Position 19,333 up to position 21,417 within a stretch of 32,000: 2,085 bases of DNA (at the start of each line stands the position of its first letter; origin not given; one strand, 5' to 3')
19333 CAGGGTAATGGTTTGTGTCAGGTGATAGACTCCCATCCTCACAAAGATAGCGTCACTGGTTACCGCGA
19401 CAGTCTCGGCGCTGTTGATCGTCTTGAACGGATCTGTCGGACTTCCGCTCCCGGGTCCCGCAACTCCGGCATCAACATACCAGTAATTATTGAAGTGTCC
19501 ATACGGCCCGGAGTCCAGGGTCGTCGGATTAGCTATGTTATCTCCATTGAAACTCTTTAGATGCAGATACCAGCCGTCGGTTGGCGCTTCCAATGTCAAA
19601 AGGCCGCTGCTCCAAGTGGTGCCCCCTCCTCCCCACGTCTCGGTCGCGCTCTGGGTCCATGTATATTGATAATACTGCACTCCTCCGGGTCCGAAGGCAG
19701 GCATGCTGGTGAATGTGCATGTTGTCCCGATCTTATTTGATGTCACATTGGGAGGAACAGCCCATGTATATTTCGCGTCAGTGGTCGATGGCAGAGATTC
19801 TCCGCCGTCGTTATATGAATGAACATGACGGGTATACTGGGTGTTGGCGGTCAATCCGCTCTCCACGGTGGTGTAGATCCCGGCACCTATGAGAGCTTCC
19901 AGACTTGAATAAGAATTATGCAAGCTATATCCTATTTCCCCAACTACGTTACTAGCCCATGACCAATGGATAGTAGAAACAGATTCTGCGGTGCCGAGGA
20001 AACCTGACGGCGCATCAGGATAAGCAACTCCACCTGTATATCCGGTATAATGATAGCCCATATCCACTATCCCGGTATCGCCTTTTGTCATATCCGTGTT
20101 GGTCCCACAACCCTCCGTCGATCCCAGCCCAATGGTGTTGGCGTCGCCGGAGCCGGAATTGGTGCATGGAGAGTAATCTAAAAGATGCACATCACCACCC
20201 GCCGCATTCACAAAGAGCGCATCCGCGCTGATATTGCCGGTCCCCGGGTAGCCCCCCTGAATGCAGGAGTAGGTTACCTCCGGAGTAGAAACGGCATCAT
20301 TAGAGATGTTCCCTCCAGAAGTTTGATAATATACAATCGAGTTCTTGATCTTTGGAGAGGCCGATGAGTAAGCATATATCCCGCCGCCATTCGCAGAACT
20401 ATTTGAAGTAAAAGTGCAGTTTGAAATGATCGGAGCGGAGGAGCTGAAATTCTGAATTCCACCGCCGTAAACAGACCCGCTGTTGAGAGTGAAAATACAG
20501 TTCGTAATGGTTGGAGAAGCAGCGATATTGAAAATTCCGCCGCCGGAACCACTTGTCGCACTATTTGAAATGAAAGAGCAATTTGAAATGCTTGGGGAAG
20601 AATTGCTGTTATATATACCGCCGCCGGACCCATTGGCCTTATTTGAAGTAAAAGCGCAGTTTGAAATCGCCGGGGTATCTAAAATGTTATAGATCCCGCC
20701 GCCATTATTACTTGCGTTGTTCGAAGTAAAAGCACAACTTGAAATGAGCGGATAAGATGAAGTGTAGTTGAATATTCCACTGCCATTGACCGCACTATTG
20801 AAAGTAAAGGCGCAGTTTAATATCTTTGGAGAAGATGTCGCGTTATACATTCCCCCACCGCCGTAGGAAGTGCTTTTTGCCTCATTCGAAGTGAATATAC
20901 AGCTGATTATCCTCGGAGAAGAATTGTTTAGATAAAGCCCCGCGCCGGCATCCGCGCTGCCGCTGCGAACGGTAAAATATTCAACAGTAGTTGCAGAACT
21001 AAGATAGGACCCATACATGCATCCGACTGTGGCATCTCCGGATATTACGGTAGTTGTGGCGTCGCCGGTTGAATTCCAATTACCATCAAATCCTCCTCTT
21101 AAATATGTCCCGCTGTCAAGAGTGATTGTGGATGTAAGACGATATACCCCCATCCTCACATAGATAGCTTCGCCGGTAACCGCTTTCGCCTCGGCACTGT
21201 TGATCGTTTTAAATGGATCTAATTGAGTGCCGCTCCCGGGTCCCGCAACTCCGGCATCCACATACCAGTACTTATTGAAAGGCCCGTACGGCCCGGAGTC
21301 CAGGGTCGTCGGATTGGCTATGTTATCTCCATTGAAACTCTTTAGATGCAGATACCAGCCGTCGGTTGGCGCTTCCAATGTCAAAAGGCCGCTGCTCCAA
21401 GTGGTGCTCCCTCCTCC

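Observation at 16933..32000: Giant (more than 15 kb, more than 5,000 aa) modular beta-helix surface gene with an unusual eight-module architecture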

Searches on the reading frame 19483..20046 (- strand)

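Call 45: search_protein_families(library=pfam, proteins=[window:19483-20046:-], max_evalue=10)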
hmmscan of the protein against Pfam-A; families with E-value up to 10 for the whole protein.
window:19483-20046:- (188 aa): 1 family
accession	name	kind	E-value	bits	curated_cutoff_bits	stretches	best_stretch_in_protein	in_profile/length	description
PF00041.27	fn3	-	0.03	15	25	1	21-87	11-78/84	Fibronectin type III domain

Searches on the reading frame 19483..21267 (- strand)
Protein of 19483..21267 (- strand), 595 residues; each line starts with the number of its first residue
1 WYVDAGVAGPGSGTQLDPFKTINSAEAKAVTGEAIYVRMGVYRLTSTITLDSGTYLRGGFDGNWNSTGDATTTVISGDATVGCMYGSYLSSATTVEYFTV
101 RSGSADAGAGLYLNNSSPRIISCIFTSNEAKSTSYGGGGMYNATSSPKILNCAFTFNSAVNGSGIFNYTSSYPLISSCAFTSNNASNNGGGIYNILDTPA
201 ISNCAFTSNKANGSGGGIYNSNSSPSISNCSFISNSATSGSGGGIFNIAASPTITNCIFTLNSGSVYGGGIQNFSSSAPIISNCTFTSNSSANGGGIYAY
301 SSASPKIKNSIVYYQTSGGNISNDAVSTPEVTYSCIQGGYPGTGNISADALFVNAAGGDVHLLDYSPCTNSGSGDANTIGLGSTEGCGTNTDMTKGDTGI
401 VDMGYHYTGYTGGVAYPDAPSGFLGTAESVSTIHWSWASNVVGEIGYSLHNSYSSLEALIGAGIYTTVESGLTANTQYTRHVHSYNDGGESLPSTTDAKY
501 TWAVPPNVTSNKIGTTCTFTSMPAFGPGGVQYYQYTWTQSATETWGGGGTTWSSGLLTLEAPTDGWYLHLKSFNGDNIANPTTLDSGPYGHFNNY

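Call 33: find_related_loci(query=A1, collection=genome_contigs, flank=10000)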
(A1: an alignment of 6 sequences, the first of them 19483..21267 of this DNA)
Query A1 (595 aa) in genome_contigs; peptide patterns used: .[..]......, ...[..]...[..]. (x = any residue, [..] = any of these).
305 stretches matched a pattern; 272 encode a relative of the query (tblastn E <= 1e-3); the best 80 are kept; 79 distinct loci.
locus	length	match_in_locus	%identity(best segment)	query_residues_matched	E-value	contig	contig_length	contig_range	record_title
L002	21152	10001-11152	39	1-376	5e-52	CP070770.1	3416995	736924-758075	MAG: Deltaproteobacteria bacterium isolate bin23 chromosome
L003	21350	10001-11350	36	1-424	1e-49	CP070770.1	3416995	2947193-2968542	MAG: Deltaproteobacteria bacterium isolate bin23 chromosome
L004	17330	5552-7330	40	17-407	2e-46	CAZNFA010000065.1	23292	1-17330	MAG TPA_asm: uncultured Planctomycetales bacterium isolate SRP068000_co1_607 genome assembly, contig: NODE_2753_length_2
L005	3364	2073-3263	38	1-407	1e-46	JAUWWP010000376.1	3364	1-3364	MAG: Deltaproteobacteria bacterium isolate CSMAG_2661 CSMAG_2661_k127_2998351_length_3364_cov_18.0000, whole genome shot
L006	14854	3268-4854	32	2-408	5e-46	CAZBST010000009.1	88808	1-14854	MAG TPA_asm: uncultured Pirellulales bacterium isolate SRP323688_co1_230 genome assembly, contig: NODE_528_length_88808_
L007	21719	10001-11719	38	2-408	8e-46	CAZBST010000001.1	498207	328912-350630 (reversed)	MAG TPA_asm: uncultured Pirellulales bacterium isolate SRP323688_co1_230 genome assembly, contig: NODE_13_length_498207_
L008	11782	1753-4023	34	17-407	4e-44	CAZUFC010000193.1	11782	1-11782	MAG TPA_asm: uncultured bacterium isolate SRP141376_co4_129 genome assembly, contig: NODE_9057_length_11782_cov_7.706404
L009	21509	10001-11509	40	1-407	3e-43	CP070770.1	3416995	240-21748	MAG: Deltaproteobacteria bacterium isolate bin23 chromosome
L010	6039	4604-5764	37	1-407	8e-41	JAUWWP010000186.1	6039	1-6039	MAG: Deltaproteobacteria bacterium isolate CSMAG_2661 CSMAG_2661_k127_199121_length_6039_cov_19.9679, whole genome shotg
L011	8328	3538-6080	31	4-375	8e-40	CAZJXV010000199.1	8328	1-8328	MAG TPA_asm: uncultured Verrucomicrobiota bacterium isolate binchicken_co334_105 genome assembly, contig: NODE_16284_len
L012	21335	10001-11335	31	19-410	9e-39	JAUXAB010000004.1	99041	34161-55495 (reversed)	MAG: Phycisphaerae bacterium isolate CSMAG_2751 CSMAG_2751_k141_284699_length_99041_cov_32.9169, whole genome shotgun se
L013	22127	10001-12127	33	1-375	2e-38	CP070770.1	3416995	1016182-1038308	MAG: Deltaproteobacteria bacterium isolate bin23 chromosome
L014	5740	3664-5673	36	76-412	1e-38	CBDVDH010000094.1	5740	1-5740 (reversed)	MAG TPA_asm: uncultured bacterium isolate SRR21487742_binner12_Refined_110 genome assembly, contig: ERZ26661670.9666, wh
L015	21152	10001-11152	32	30-418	1e-38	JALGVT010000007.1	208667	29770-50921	MAG: candidate division LCP-89 bacterium isolate Meg19_1012_Bin_459 Meg19_1012_Bin_459_scaffold_284, whole genome shotgu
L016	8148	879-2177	32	1-407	2e-36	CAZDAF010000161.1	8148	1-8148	MAG TPA_asm: uncultured bacterium isolate binchicken_co334_234 genome assembly, contig: NODE_16800_length_8148_cov_4.808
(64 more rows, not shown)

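Call 35: predict_structure(alignment_id=A1)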
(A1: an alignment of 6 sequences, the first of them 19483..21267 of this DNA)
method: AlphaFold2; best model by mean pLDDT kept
length: 595 residues; sequences in the alignment: 6
mean_pLDDT: 50.6   pTM: 0.55
mean pLDDT of the five models: 50.6, 50.4, 49.0, 48.5, 43.5
residues with pLDDT >= 90: 29; 70-90: 124; 50-70: 110; < 50: 332
segments of 3 or more residues with pLDDT < 50: 4-18, 20-33, 46-55, 66-71, 104-108, 314-319, 332-335, 337-595
pLDDT, mean of each block of 10 residues (from residue 1): 43 46 43 51 49 45 47 52 63 70 51 80 76 61 87 81 76 90 72 86 90 74 90 77 78 87 68 81 75 62 67 49 53 44 29 29 31 30 30 29 24 30 36 36 30 33 27 26 24 25 25 32 33 35 29 29 28 27 28 23
secondary structure, 60 per line:
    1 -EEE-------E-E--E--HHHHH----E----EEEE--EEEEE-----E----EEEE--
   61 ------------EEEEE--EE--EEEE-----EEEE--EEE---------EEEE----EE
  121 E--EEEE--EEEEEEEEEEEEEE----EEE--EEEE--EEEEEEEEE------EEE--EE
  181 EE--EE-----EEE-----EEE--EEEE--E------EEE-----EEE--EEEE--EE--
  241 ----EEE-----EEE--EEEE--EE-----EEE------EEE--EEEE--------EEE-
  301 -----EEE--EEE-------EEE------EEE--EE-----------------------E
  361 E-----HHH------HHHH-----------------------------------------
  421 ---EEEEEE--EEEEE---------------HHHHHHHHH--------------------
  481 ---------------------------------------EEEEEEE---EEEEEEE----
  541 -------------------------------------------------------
elements in order: E2-4 H20-24 E34-37 E40-44 E55-58 E73-77 E84-87 E93-96 E99-101 E111-114 E119-121 E124-127 E130-143 E148-150 E153-156 E159-167 E174-176 E179-182 E192-194 E200-202 E205-208 E218-220 E226-228 E231-234 E245-247 E253-255 E258-261 E271-273 E280-282 E285-288 E297-299 E306-308 E311-313 E321-323 E330-332 H376-379 E424-429 E432-436 H452-460 E520-526 E530-536

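Call 66: search_solved_structures(query=A1, max_evalue=1)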
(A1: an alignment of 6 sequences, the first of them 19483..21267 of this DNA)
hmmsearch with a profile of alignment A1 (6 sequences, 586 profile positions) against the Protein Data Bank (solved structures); distinct sequences matched with E-value up to 1: 9.
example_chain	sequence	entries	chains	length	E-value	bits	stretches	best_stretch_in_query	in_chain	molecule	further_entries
1k85_A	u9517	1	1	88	1.6e-05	26.9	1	412-491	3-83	CHITINASE A1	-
3vst_A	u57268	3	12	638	0.00011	24.1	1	7-43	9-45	Xylosidase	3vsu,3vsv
4n68_A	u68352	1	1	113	0.0049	18.6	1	407-494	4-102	Contactin-5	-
5e53_A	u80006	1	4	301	0.032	15.9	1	406-491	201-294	Contactin-1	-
5e55_A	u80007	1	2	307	0.035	15.8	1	422-493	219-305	Contactin-6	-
5e52_A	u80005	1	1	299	0.15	13.7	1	414-492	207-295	Contactin-5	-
7mrn_A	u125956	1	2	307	0.27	12.9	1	414-493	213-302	Contactin-5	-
8k3j_A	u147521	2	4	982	0.7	11.5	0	415-511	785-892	Contactin-2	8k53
9ba4_A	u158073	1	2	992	0.71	11.5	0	415-511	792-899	Contactin-2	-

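Call 74: fold_search(model_id=the predicted structure, library=pdb)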
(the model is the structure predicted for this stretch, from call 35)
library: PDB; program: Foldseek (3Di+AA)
matches with E <= 10: 143; with E <= 0.001: 3
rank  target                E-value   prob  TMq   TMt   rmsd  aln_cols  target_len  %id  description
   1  3jur_A                6.1e-04  0.99  0.20  0.25  11.8       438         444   11  The crystal structure of a hyperthermoactive Exopolygalacturonase from Thermotoga maritima (released 2009-11-17)
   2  5lw3                  8.4e-04  0.95  0.18  0.25  13.9       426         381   13  Azotobacter vinelandii Mannuronan C-5 epimerase AlgE6 A-module (released 2017-10-25)
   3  4urr_A                8.9e-04  0.89  0.18  0.20  12.4       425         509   12  Tailspike protein of Sf6 bacteriophage bound to Shigella flexneri O- antigen octasaccharide fragment (released 2015-07-15)
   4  1ofm_A                1.7e-03  0.98  0.22  0.26  12.1       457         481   13  CRYSTAL STRUCTURE OF CHONDROITINASE B COMPLEXED TO CHONDROITIN 4-SULFATE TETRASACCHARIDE (released 2004-04-19)
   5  1dbg_A                2.4e-03  0.97  0.21  0.25  12.1       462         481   11  CRYSTAL STRUCTURE OF CHONDROITINASE B (released 2000-01-12)
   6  2vbe                  2.6e-03  0.77  0.18  0.20  12.8       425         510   12  Tailspike protein of bacteriophage Sf6 (released 2008-04-22)
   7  5w6f_A                6.9e-03  0.92  0.21  0.20  13.4       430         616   10  Crystal structure of Bacteriophage CBA120 tailspike protein 3 (TSP3, orf212) (released 2018-10-24)
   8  1ia5_A                6.9e-03  0.72  0.19  0.30  13.2       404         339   13  POLYGALACTURONASE FROM ASPERGILLUS ACULEATUS (released 2001-09-19)
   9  5g5n_B                8.3e-03  0.47  0.16  0.23  13.5       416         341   14  Structure of the snake adenovirus 1 hexon-interlacing LH3 protein, methylmercury chloride derivative (released 2017-06-07)
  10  5g5n_A                1.2e-02  0.44  0.15  0.23  13.7       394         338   14  Structure of the snake adenovirus 1 hexon-interlacing LH3 protein, methylmercury chloride derivative (released 2017-06-07)
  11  9ozd_A                1.4e-02  0.84  0.23  0.32  12.2       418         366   12  Crystal structure of the polysaccharide lyase RbmB from Vibrio cholerae bound to Vibrio Polysaccharide (released 2026-03-11)
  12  8ja4                  1.5e-02  0.38  0.16  0.18  15.0       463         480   10  Structure of the alginate epimerase/lyase (released 2024-05-08)
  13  9ozd_C                1.5e-02  0.54  0.17  0.24  13.6       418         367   10  Crystal structure of the polysaccharide lyase RbmB from Vibrio cholerae bound to Vibrio Polysaccharide (released 2026-03-11)
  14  2pyh_A                1.8e-02  0.75  0.21  0.29  13.3       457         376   12  Azotobacter vinelandii Mannuronan C-5 epimerase AlgE4 A-module complexed with mannuronan trisaccharide (released 2008-05-27)
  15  4xlh                  1.9e-02  0.82  0.22  0.22  12.4       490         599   13  Tailspike protein double mutant D339A/E372A of E. coli bacteriophage HK620 (released 2016-01-20)
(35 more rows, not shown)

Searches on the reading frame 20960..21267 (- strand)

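Call 45: search_protein_families(library=pfam, proteins=[window:20960-21267:-], max_evalue=10)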
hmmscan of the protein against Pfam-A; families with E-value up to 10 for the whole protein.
window:20960-21267:- (102 aa): 1 family
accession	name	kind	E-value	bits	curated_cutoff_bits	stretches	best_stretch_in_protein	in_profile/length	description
PF12708.12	Pect-lyase_RHGA_epim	-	0.0057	16.9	27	1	20-78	22-77/213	Rhamnogalacturonase A/epimerase, pectate lyase-like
